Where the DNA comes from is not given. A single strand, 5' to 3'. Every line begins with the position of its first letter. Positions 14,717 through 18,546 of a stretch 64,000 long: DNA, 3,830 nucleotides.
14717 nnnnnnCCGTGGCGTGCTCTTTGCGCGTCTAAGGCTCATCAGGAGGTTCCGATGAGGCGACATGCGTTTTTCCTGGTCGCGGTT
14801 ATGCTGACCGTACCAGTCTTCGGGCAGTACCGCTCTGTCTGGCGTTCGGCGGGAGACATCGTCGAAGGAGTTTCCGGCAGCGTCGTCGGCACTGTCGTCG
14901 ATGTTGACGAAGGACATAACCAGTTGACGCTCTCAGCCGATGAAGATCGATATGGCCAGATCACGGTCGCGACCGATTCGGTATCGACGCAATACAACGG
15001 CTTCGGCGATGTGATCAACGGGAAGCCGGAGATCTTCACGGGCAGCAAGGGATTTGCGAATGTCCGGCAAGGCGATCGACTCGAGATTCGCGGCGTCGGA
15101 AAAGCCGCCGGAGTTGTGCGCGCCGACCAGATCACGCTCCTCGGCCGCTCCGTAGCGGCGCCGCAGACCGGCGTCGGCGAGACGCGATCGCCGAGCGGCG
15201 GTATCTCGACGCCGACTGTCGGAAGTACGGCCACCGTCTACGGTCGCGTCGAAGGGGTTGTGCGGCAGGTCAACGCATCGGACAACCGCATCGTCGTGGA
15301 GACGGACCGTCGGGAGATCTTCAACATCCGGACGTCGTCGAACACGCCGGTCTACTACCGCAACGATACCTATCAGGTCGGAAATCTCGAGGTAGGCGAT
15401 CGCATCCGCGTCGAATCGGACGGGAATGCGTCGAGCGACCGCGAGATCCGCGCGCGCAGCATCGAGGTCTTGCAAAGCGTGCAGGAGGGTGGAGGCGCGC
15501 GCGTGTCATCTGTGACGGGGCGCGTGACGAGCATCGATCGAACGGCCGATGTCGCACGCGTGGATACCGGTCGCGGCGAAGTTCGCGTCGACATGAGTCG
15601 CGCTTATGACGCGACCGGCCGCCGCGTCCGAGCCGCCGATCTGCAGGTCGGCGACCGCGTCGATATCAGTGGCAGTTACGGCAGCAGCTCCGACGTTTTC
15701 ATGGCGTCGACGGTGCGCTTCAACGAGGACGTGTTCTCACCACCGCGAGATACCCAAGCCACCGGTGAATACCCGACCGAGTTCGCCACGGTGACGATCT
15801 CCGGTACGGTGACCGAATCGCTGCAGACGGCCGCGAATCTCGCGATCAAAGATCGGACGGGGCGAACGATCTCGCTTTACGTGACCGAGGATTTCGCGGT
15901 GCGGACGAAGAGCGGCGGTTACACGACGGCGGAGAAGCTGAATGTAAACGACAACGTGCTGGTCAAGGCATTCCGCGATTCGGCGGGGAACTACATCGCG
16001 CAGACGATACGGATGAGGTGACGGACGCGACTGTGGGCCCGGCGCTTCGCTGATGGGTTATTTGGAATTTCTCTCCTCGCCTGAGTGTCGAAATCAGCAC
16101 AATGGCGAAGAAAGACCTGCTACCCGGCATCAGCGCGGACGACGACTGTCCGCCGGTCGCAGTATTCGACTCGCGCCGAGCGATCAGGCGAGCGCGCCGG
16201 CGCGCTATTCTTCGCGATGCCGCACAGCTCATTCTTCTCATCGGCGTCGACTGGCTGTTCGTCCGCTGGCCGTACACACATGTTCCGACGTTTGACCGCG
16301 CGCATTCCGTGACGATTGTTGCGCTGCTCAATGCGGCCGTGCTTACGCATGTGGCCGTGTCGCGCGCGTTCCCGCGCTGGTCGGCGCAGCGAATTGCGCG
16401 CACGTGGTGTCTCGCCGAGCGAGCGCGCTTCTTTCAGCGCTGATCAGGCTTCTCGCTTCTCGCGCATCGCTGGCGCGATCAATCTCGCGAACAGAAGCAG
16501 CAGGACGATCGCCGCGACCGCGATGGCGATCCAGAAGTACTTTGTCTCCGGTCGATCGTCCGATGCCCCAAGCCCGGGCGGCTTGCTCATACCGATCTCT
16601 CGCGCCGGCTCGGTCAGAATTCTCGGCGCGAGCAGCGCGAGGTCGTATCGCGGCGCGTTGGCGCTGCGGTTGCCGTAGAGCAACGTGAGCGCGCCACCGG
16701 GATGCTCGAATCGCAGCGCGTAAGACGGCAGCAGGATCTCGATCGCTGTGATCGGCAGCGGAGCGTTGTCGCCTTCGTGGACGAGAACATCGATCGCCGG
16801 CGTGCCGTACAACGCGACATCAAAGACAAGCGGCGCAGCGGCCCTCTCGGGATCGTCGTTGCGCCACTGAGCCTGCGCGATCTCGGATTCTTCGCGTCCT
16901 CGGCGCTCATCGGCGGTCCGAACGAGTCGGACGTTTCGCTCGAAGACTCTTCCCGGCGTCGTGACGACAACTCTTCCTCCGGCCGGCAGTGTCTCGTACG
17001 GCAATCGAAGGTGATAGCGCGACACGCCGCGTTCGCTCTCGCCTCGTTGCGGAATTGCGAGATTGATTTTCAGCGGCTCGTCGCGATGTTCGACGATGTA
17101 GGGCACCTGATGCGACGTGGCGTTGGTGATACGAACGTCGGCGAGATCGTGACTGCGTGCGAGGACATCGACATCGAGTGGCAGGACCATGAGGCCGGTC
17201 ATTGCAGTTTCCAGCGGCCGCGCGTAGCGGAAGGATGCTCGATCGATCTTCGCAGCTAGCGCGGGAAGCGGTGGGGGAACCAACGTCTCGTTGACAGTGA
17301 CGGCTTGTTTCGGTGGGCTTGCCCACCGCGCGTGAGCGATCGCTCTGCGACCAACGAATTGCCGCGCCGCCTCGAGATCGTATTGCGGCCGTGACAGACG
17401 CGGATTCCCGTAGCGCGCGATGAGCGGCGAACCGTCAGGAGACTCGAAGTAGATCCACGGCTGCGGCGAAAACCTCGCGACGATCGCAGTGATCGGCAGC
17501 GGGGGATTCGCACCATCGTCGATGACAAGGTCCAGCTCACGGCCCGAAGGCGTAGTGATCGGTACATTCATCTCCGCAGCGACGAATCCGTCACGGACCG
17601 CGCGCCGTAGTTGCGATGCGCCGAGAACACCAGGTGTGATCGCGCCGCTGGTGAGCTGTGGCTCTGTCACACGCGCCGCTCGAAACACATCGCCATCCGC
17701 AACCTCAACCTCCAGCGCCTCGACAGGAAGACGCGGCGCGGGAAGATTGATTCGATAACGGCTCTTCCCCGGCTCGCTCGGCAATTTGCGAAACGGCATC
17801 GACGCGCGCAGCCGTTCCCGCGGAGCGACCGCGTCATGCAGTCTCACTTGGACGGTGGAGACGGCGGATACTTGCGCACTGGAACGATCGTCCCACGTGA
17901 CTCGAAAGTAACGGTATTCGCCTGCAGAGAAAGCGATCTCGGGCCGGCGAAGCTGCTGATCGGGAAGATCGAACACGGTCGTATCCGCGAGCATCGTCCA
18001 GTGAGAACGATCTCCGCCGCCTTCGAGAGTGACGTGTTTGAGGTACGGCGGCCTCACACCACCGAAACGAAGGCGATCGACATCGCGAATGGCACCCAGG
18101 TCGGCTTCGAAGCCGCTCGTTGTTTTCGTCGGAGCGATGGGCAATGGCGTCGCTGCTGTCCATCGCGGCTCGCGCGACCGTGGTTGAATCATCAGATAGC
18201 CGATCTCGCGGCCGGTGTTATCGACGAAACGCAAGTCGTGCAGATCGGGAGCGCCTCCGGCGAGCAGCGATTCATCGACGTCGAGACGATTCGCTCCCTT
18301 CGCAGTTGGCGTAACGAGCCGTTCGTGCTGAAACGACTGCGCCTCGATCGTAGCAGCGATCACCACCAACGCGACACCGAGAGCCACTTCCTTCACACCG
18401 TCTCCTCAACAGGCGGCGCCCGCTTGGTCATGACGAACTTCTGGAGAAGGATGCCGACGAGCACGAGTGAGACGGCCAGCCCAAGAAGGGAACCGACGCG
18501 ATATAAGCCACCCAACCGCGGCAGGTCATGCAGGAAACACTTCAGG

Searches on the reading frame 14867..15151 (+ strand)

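Call 72: search_protein_families(library=pfam, proteins=[window:14867-15151:+], max_evalue=1)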
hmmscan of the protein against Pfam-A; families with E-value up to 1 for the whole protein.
seq(95 aa): 2 families
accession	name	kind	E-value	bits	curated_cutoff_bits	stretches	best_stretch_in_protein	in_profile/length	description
PF18914.6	DUF5666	-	0.0085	16.8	27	1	8-89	2-59/60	Domain of unknown function (DUF5666)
PF11227.13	DUF3025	-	0.3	11.2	25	1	21-92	8-79/213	Protein of unknown function (DUF3025)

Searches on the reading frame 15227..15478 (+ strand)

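Call 72: search_protein_families(library=pfam, proteins=[window:15227-15478:+], max_evalue=1)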
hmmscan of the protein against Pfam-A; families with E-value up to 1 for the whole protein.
seq(84 aa): 4 families
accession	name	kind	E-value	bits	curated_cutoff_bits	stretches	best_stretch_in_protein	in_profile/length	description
PF11518.13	DUF3221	-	0.00044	20.9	26.4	1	10-82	2-81/82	Protein of unknown function (DUF3221)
PF11604.15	CusF_Ec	-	0.0017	18.6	27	1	7-74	3-67/72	Copper binding periplasmic protein CusF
PF18914.6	DUF5666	-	0.0019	18.9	27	1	9-80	1-60/60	Domain of unknown function (DUF5666)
PF13567.11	DUF4131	-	0.041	14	31.6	1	3-63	68-127/165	Domain of unknown function (DUF4131)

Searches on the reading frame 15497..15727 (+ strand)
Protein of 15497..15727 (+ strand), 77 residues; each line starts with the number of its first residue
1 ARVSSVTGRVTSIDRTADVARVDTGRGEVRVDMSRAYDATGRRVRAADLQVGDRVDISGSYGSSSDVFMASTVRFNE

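Call 72: search_protein_families(library=pfam, proteins=[window:15497-15727:+], max_evalue=1)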
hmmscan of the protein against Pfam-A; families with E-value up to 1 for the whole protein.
seq(77 aa): 2 families
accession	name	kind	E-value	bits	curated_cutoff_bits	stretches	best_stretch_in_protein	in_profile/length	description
PF18914.6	DUF5666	-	0.0047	17.6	27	1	8-71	2-57/60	Domain of unknown function (DUF5666)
PF20297.4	MSSS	-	0.11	12.6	26.8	1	9-33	6-30/42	MutS2 and Smr-associated SH3 domain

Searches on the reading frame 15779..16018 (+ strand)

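Call 72: search_protein_families(library=pfam, proteins=[window:15779-16018:+], max_evalue=1)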
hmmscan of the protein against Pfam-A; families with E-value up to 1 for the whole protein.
seq(80 aa): 2 families
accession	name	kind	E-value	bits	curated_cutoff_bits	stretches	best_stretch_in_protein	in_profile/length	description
PF18914.6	DUF5666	-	0.0017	19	27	1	47-77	35-59/60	Domain of unknown function (DUF5666)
PF09136.16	Glucodextran_B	-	0.18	12.2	27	1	3-78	17-78/83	Glucodextranase, domain B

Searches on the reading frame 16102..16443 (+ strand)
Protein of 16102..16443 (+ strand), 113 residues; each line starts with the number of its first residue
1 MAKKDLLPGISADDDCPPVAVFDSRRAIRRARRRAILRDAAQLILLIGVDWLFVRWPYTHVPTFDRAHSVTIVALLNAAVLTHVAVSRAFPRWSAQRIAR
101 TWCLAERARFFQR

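Call 4: search_protein_families(library=pfam, proteins=[window:16102-16443:+], max_evalue=0.01)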
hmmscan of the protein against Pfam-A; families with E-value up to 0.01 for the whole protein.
window:16102-16443:+ (113 aa): 0 families

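Call 18: search_protein_families(library=ncbifam, proteins=[window:16102-16443:+], max_evalue=0.001)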
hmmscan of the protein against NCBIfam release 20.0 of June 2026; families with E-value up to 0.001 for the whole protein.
window:16102-16443:+ (113 aa): 0 families
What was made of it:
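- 16102..16443 (+): Conserved 113-aa basic protein with two hydrophobic segments; the downstream neighbour. No Pfam or NCBIfam hit (calls 4, 18).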

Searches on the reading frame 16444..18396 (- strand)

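Call 4: search_protein_families(library=pfam, proteins=[window:16444-18396:-], max_evalue=0.01)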
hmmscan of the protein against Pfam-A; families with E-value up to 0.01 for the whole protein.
window:16444-18396:- (650 aa): 1 family
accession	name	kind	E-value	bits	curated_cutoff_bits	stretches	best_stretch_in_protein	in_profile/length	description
PF13163.11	DUF3999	-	2.3e-21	77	30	2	116-243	138-263/424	Protein of unknown function (DUF3999)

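Call 18: search_protein_families(library=ncbifam, proteins=[window:16444-18396:-], max_evalue=0.001)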
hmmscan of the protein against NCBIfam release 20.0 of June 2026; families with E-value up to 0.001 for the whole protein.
window:16444-18396:- (650 aa): 0 families
